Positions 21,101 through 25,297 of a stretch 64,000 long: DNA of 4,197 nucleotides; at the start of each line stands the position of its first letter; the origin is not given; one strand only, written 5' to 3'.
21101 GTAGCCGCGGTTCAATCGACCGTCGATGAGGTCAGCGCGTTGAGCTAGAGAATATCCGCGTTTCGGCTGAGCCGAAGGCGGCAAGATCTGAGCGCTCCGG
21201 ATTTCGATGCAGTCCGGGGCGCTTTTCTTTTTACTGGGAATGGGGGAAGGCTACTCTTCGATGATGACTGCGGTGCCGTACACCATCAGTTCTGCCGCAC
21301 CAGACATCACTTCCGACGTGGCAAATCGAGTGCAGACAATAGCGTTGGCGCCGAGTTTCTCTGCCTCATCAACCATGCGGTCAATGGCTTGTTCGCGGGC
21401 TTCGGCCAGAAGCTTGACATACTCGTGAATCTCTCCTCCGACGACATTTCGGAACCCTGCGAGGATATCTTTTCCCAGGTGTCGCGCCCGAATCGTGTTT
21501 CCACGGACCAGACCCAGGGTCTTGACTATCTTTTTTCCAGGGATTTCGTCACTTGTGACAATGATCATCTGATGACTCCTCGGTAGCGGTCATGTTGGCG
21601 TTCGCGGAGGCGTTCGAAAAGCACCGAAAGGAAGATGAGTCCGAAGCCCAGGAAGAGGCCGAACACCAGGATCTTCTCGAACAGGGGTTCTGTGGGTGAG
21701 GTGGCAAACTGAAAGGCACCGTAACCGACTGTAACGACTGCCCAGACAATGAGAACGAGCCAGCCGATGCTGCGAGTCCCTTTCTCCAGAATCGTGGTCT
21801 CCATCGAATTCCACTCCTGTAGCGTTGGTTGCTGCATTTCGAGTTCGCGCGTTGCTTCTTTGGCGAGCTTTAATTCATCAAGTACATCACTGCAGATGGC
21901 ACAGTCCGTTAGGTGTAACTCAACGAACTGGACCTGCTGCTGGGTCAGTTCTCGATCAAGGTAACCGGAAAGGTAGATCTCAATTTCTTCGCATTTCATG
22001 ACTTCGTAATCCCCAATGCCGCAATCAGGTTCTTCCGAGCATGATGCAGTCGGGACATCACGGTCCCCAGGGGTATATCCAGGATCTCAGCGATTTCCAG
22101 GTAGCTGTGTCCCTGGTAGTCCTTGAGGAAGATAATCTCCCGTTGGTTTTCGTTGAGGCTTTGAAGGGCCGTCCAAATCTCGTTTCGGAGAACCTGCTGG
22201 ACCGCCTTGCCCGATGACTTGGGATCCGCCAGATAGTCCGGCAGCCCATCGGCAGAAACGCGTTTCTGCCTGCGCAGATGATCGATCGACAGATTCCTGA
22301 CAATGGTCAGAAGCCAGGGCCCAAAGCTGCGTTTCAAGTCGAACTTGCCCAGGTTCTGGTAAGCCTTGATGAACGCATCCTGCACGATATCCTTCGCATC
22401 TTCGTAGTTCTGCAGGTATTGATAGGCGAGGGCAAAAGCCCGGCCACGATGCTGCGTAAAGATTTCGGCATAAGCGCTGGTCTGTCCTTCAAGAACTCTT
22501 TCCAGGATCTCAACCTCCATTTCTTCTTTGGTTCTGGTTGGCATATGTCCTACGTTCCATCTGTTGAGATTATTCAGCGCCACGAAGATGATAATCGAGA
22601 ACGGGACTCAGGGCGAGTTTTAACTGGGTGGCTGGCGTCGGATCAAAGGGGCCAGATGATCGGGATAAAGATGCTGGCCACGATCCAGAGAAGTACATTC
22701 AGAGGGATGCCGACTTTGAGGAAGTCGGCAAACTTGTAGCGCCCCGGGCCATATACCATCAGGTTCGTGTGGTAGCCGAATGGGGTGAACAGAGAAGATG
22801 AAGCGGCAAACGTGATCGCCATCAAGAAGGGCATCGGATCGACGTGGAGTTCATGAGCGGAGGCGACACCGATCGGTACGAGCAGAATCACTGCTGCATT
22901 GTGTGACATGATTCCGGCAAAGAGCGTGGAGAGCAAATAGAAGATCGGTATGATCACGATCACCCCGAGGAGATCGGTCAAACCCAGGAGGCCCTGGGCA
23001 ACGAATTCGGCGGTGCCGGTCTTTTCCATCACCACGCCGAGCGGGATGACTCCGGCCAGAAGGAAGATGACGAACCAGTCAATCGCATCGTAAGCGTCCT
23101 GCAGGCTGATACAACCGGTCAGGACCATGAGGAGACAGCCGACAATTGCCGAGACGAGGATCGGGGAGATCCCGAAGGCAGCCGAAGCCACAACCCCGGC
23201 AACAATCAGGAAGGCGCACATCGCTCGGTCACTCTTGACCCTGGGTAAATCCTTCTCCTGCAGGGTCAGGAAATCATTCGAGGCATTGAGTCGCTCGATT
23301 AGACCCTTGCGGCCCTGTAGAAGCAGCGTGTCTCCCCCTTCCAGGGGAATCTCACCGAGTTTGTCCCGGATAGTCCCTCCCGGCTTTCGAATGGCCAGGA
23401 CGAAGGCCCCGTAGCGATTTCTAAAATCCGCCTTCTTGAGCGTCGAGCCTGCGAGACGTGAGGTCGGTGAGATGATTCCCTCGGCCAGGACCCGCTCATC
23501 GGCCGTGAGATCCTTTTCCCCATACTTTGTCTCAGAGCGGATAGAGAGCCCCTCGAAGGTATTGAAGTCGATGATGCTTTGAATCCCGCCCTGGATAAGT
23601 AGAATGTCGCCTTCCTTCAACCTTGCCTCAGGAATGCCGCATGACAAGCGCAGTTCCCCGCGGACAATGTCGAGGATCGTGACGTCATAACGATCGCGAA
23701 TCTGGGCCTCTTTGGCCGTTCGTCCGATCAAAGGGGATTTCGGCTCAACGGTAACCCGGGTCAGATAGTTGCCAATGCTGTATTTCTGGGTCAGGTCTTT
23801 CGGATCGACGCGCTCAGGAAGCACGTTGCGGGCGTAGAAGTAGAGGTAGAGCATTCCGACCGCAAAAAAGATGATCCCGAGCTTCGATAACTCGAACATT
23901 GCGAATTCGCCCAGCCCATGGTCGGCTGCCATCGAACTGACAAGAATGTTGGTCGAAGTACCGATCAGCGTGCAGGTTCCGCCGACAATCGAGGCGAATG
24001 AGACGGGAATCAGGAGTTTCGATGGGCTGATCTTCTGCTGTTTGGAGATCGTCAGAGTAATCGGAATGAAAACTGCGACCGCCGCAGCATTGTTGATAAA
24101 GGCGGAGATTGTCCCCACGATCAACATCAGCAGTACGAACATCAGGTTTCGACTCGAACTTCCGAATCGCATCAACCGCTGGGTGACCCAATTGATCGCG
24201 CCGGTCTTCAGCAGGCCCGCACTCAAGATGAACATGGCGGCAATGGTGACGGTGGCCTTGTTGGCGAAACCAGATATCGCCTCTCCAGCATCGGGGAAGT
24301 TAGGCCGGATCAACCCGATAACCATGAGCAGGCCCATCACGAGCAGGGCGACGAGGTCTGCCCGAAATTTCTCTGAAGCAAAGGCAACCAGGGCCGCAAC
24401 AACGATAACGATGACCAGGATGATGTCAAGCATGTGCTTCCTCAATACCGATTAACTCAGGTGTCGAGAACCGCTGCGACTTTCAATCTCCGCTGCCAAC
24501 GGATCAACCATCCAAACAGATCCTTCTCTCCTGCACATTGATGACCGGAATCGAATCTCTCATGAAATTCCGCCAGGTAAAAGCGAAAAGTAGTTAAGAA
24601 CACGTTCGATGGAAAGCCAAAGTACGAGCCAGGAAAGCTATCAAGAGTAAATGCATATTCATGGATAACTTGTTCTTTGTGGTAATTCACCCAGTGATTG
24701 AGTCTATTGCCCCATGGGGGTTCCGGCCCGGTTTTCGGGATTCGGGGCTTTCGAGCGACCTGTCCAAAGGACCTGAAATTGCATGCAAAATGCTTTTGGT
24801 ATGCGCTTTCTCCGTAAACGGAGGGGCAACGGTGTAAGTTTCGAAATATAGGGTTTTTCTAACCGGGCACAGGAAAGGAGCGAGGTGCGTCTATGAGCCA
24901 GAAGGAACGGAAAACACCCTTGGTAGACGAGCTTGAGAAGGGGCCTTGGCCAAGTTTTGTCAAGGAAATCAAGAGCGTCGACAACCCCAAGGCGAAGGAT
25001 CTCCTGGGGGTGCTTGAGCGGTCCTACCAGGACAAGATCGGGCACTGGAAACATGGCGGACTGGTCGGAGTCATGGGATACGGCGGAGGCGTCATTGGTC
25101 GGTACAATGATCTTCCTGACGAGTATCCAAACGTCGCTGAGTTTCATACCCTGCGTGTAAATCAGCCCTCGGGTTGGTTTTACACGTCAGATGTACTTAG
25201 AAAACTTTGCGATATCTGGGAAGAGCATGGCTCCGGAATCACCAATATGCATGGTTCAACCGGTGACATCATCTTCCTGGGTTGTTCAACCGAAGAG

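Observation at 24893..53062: Near-complete dissimilatory sulfate-reduction pathway consolidated in one ~28-kb locus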

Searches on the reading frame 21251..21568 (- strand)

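Call 12: search_protein_families(library=pfam, proteins=[window:21251-21568:-], max_evalue=0.001)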
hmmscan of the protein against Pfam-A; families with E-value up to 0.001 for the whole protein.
window:21251-21568:- (105 aa): 1 family
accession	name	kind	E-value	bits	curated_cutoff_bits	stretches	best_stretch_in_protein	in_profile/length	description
PF01906.23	YbjQ_1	-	7.5e-39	132.9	23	1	1-103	1-103/103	Putative heavy-metal-binding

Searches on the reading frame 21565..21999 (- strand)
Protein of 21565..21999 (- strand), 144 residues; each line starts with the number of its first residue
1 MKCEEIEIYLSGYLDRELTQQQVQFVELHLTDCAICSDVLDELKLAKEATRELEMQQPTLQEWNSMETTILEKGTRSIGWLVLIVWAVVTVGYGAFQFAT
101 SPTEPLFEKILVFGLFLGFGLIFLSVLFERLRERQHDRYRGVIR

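Call 12: search_protein_families(library=pfam, proteins=[window:21565-21999:-], max_evalue=0.001)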
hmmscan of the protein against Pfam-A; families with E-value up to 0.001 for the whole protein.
window:21565-21999:- (144 aa): 1 family
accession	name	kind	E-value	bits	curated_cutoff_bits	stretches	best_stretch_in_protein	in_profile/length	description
PF13490.11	zf-HC2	-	8.6e-08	32.6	22.2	1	3-36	1-34/35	Putative zinc-finger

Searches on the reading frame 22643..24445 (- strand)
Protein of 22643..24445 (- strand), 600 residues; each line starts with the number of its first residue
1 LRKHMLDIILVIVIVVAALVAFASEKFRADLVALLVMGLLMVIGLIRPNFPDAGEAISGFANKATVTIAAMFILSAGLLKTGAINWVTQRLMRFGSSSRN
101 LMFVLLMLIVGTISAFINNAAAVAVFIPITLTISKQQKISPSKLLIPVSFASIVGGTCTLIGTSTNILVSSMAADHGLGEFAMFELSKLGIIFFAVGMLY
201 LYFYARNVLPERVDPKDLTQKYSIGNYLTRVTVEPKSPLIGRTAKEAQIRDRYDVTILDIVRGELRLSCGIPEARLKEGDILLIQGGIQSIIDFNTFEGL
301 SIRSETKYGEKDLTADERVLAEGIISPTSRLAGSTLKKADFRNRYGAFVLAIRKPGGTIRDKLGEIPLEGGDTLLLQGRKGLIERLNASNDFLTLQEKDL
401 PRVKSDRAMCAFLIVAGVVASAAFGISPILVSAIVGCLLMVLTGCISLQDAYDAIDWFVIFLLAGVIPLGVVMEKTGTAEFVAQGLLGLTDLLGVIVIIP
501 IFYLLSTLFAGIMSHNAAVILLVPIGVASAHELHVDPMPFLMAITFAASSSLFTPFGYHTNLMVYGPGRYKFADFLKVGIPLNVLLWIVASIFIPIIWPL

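Call 5: search_protein_families(library=pfam, proteins=[window:22643-24445:-], max_evalue=0.01)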
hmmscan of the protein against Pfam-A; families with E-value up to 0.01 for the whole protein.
window:22643-24445:- (600 aa): 5 families
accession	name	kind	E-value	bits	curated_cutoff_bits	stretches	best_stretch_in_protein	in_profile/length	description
PF03600.22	CitMHS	-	1.3e-88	297.7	31.9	2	20-537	2-328/336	Citrate transporter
PF02080.26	TrkA_C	-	3.7e-22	78.4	27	2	228-294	1-66/71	TrkA-C domain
PF00939.25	Na_sulph_symp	-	9.8e-22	78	27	2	419-598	284-466/472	Sodium:sulfate symporter transmembrane region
PF06808.19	DctM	-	2.4e-06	27.1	23.8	1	407-558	216-373/413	Tripartite ATP-independent periplasmic transporter, DctM component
PF07158.17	MatC_N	-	0.00026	21.5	23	1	7-141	4-134/149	Dicarboxylate carrier protein MatC N-terminus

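Call 10: search_protein_families(library=ncbifam, proteins=[window:22643-24445:-], max_evalue=0.001)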
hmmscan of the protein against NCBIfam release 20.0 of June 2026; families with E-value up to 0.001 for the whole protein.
window:22643-24445:- (600 aa): 5 families
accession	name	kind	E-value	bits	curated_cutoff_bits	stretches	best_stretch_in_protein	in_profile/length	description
TIGR00785.1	dass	subfamily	1.2e-38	133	198.6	2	415-594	256-440/444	DASS family sodium-coupled anion symporter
NF040989.1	MamN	equivalog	8.6e-16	57.7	500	1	9-201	6-193/437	magnetosome biogenesis transporter MamN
NF033877.0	arsB_Sta_pI258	exception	3.2e-11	43.1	760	1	9-220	5-214/429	arsenite efflux transporter membrane subunit ArsB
NF011980.0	PRK15445.1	subfamily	8.2e-11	41.6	457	1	11-221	7-215/430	arsenical efflux pump membrane protein ArsB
TIGR00935.1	2a45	subfamily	3e-10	39.9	415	1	11-220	5-212/426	arsenite/antimonite efflux transporter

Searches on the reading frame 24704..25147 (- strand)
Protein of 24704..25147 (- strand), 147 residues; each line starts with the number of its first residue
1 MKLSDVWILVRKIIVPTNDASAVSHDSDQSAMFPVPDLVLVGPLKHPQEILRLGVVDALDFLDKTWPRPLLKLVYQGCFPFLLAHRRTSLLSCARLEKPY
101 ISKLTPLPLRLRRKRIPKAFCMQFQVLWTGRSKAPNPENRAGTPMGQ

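Call 84: search_protein_families(library=pfam, proteins=[window:24704-25147:-], max_evalue=0.01)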
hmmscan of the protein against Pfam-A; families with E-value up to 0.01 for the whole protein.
window:24704-25147:- (147 aa): 0 families
